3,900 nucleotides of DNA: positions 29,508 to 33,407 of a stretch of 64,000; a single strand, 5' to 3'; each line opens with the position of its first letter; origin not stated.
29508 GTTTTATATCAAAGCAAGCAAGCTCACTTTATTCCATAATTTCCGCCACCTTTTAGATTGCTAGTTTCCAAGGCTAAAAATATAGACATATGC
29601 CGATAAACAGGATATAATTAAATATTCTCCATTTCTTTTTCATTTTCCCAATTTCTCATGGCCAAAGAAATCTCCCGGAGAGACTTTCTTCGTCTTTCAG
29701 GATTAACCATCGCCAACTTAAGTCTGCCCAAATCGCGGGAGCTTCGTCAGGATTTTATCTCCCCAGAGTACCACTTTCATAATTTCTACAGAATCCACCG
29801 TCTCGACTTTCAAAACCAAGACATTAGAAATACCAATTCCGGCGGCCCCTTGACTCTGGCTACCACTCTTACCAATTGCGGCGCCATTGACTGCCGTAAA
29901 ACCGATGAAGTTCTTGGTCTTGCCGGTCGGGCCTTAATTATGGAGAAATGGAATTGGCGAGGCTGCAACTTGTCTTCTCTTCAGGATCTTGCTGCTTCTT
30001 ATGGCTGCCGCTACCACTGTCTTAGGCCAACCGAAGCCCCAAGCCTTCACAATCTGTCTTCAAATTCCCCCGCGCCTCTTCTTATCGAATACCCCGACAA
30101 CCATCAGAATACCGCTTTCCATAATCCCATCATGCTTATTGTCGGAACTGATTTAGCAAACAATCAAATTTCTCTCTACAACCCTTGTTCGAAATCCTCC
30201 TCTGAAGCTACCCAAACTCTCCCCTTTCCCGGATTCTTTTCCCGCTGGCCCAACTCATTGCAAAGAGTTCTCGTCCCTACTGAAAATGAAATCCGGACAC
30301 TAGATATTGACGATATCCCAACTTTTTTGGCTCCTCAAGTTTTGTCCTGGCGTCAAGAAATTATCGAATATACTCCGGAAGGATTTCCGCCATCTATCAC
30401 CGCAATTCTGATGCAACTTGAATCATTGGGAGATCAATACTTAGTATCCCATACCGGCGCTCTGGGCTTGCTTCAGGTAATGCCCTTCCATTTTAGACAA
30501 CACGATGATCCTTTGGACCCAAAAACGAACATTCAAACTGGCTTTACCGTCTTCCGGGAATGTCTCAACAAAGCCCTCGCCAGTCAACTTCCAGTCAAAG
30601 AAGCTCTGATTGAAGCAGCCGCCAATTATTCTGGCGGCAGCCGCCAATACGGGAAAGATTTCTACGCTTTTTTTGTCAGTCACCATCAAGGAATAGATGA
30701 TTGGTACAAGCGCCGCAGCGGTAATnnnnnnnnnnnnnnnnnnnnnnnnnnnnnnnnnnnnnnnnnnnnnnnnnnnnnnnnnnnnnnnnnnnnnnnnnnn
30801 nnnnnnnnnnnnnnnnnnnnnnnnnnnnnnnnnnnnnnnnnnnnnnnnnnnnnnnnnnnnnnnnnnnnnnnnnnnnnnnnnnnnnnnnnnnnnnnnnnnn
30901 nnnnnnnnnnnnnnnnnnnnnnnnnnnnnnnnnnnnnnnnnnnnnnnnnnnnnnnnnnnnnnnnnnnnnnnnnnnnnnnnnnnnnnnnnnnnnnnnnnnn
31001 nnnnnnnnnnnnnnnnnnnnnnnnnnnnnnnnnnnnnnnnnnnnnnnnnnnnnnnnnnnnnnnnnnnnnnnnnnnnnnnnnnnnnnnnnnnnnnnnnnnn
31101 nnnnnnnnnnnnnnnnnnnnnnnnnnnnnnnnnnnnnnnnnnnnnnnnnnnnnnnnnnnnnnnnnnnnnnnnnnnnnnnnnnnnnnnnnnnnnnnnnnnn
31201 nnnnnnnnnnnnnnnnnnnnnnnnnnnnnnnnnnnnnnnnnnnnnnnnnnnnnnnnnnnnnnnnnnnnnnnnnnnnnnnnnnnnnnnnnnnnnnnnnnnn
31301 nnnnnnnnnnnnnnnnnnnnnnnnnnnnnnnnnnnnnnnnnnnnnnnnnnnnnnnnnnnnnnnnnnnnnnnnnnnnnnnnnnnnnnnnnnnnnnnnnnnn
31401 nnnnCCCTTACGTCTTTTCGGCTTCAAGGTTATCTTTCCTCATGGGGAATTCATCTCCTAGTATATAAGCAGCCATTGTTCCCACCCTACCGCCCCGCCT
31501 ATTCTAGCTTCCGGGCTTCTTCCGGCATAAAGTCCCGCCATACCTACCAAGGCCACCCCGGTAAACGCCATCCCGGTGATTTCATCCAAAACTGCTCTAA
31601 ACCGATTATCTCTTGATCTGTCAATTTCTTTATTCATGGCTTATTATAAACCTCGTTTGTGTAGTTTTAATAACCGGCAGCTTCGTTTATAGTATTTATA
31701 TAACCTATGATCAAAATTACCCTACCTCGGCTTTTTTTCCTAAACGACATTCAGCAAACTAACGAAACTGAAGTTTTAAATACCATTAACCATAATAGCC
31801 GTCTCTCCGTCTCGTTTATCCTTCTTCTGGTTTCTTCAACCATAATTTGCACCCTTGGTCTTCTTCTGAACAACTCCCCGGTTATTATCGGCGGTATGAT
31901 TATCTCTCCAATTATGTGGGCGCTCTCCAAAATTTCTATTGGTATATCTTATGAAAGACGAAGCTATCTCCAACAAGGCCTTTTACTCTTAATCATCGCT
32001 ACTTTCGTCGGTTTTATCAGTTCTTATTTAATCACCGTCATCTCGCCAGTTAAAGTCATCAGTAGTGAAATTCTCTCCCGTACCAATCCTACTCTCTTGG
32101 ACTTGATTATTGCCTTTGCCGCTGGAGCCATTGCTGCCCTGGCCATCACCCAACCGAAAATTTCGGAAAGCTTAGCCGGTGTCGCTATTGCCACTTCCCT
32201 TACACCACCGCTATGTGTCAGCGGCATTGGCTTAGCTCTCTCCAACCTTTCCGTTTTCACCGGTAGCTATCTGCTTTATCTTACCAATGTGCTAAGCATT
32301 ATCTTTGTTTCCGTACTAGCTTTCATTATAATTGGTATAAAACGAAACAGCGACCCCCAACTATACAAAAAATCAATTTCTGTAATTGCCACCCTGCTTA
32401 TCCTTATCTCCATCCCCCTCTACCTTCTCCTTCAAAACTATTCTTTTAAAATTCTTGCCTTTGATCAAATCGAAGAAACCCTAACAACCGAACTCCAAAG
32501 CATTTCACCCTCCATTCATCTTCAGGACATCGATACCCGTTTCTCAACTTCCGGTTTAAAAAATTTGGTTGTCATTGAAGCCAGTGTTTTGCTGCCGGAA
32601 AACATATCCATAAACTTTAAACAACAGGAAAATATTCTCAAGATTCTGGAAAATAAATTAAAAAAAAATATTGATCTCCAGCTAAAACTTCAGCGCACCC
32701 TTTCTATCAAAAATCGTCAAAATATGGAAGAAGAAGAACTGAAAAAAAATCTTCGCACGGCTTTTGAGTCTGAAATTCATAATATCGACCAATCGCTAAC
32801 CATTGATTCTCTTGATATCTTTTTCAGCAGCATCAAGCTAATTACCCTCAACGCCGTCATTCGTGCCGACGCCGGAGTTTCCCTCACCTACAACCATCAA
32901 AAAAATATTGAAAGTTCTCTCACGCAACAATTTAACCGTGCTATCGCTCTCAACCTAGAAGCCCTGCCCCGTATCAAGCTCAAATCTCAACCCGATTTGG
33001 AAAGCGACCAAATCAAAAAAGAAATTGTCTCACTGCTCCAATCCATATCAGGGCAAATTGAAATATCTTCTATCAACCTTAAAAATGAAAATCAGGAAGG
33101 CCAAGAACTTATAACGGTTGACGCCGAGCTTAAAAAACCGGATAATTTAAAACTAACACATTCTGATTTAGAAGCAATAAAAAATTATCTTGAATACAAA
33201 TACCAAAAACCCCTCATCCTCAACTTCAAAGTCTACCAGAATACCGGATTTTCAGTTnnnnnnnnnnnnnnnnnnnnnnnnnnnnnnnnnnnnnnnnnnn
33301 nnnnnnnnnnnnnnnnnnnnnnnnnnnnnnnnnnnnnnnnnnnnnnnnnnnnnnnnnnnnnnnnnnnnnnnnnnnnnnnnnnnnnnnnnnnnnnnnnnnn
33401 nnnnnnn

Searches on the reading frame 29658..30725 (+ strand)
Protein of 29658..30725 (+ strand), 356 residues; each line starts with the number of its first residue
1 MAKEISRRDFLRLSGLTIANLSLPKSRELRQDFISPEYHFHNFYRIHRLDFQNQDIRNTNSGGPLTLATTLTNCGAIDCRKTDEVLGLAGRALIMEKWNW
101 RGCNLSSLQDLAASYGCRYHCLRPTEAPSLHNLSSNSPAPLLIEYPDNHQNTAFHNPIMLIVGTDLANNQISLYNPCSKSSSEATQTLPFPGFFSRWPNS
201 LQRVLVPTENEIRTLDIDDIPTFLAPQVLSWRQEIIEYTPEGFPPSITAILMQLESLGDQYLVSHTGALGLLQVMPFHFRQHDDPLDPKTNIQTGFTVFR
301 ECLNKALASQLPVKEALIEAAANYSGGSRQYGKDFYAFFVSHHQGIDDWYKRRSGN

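Call 50: search_protein_families(library=pfam, proteins=[window:29658-30725:+], max_evalue=0.00001)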
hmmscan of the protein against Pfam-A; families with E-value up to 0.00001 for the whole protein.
window:29658-30725:+ (356 aa): 1 family
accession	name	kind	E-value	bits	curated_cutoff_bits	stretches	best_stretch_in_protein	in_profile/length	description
PF01464.25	SLT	-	4.9e-11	42.7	21.3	1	242-333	11-103/117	Transglycosylase SLT domain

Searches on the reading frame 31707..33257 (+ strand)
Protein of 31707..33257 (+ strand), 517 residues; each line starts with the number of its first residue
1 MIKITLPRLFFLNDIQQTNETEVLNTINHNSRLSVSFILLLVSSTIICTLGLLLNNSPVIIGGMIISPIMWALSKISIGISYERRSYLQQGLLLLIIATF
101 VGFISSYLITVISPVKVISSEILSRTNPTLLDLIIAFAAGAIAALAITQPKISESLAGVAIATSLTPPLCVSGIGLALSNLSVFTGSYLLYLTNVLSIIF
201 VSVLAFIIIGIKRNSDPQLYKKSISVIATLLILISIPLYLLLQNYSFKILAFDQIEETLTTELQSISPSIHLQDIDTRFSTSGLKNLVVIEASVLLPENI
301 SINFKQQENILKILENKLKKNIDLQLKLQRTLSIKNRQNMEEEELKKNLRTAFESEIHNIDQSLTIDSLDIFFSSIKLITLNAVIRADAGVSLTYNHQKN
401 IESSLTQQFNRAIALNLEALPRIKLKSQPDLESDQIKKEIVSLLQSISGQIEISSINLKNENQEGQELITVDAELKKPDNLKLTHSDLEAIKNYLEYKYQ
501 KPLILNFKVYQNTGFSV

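Call 50: search_protein_families(library=pfam, proteins=[window:31707-33257:+], max_evalue=0.00001)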
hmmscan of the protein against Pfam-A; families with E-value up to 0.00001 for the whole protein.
window:31707-33257:+ (517 aa): 1 family
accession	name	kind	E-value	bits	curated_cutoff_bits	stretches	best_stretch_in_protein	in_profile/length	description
PF04087.19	DUF389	-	1.3e-35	122.9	23.9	1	64-200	1-137/137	Domain of unknown function (DUF389)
